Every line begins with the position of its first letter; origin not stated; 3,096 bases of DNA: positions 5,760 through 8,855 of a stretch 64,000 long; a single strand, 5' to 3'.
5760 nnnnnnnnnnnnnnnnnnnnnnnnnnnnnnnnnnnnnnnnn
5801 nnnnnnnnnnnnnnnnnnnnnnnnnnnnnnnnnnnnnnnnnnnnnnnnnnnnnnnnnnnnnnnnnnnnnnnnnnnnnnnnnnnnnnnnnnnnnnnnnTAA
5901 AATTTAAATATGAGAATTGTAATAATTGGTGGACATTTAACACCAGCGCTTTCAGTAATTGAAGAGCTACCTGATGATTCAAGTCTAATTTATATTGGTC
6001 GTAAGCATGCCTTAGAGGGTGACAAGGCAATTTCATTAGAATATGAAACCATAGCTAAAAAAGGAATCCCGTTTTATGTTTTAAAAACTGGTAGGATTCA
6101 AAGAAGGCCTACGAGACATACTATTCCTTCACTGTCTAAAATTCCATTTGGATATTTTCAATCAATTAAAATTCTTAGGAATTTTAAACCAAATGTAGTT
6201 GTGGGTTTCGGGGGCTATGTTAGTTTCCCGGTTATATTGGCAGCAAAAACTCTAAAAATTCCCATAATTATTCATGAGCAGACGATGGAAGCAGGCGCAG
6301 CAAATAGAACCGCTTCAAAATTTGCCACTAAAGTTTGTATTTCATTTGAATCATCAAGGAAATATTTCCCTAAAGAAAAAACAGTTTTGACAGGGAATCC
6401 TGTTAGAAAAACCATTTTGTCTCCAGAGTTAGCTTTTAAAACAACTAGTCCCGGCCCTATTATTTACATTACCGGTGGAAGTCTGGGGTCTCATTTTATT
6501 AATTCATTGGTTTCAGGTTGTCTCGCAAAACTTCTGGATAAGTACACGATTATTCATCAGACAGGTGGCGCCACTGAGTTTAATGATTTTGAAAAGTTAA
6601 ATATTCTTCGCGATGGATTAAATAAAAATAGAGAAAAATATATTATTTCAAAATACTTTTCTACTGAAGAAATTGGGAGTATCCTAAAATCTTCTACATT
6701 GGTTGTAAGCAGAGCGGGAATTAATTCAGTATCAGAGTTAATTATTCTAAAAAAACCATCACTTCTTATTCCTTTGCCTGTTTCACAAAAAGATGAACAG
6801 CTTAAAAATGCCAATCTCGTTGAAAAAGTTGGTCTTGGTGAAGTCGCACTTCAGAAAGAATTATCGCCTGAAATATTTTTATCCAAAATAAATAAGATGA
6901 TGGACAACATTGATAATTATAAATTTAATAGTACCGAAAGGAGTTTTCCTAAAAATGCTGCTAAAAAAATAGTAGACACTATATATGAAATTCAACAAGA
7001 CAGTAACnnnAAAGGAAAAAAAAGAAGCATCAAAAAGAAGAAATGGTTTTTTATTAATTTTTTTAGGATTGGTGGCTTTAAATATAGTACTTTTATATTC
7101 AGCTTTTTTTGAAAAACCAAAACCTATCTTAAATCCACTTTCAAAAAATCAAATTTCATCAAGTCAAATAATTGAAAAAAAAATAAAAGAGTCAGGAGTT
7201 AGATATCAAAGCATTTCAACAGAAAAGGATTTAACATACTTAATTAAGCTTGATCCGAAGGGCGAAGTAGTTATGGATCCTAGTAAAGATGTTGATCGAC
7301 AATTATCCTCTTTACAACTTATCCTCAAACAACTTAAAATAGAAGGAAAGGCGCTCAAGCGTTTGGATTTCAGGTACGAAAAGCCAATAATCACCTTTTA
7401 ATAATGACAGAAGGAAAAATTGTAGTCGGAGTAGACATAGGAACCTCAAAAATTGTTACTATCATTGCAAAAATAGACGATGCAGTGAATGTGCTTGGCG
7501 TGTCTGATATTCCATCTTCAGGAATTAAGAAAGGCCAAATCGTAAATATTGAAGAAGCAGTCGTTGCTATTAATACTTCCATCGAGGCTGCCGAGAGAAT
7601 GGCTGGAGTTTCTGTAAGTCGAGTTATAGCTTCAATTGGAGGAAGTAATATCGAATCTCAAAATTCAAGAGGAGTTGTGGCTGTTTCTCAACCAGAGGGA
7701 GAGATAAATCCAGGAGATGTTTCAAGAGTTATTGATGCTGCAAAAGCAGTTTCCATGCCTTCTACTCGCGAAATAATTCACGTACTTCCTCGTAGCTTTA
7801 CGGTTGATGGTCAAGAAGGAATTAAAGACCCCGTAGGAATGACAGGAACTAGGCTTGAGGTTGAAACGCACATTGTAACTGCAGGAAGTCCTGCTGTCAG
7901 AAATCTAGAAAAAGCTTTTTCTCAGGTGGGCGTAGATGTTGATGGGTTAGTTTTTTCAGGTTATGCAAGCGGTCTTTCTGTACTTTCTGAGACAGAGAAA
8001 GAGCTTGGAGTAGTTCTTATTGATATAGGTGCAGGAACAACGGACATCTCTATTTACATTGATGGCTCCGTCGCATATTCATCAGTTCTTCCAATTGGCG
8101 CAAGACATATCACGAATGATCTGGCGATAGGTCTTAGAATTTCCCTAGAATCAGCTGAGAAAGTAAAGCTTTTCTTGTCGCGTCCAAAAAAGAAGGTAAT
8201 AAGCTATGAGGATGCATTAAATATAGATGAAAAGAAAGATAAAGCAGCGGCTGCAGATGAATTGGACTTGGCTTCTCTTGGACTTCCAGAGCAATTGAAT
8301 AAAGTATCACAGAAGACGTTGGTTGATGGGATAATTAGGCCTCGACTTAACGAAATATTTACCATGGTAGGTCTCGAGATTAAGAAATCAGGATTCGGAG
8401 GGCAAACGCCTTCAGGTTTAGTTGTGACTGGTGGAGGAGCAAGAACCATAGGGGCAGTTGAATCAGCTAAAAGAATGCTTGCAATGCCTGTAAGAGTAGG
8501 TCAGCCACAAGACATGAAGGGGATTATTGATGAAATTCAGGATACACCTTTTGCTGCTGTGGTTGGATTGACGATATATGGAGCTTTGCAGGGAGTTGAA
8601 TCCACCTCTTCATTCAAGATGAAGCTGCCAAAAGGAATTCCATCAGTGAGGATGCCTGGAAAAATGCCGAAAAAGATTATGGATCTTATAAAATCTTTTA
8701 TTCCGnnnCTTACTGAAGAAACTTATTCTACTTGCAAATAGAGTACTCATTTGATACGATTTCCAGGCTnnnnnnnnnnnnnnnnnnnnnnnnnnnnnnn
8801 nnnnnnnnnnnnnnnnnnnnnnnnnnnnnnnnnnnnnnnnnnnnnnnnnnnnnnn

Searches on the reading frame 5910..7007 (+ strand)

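Call 7: search_protein_families(library=pfam, proteins=[window:5910-7007:+], max_evalue=0.01)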
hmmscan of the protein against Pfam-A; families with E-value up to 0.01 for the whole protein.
window:5910-7007:+ (366 aa): 4 families
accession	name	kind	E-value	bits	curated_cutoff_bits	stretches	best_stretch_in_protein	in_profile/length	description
PF04101.22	Glyco_tran_28_C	-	5.8e-29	101.7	22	1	184-352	1-164/166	Glycosyltransferase family 28 C-terminal domain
PF03033.26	Glyco_transf_28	-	3.7e-27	95.5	26.2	1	7-143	9-138/139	Glycosyltransferase family 28 N-terminal domain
PF13528.12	Glyco_trans_1_3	-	3.3e-07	30.2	25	1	236-322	229-313/322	Glycosyl transferase family 1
PF13439.12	Glyco_transf_4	-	0.0061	17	28.5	1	59-128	38-108/170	Glycosyltransferase Family 4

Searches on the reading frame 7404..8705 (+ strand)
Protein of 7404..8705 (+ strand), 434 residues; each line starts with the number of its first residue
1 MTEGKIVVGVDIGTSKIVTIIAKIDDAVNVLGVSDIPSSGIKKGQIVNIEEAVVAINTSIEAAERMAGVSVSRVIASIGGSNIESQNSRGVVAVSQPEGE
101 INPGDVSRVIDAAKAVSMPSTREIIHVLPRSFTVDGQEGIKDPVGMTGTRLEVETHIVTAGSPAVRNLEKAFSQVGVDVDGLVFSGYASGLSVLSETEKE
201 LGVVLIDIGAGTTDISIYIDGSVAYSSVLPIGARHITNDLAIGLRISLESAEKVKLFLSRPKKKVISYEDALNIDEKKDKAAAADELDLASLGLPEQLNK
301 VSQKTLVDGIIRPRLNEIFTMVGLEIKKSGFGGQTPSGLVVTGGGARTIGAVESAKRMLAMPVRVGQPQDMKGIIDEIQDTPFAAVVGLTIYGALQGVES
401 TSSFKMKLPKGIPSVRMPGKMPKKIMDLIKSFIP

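Call 8: search_protein_families(library=pfam, proteins=[window:7404-8705:+], max_evalue=0.01)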
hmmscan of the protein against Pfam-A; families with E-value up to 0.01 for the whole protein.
window:7404-8705:+ (434 aa): 5 families
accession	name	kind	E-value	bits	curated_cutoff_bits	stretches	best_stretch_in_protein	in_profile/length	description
PF14450.12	FtsA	-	1.1e-35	123.2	31.8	2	204-388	1-127/127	Cell division protein FtsA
PF02491.25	SHS2_FTSA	-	3.6e-32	111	25.4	1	80-159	1-79/79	SHS2 domain inserted in FTSA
PF06277.17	EutA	-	6.7e-07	29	27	1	183-240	126-182/475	Ethanolamine utilisation protein EutA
PF11104.14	PilM_2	-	2.3e-05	23.9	27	1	177-257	155-236/340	Type IV pilus assembly protein PilM;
PF01968.24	Hydantoinase_A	-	0.00029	20.6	22.9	1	182-226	57-104/291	Hydantoinase/oxoprolinase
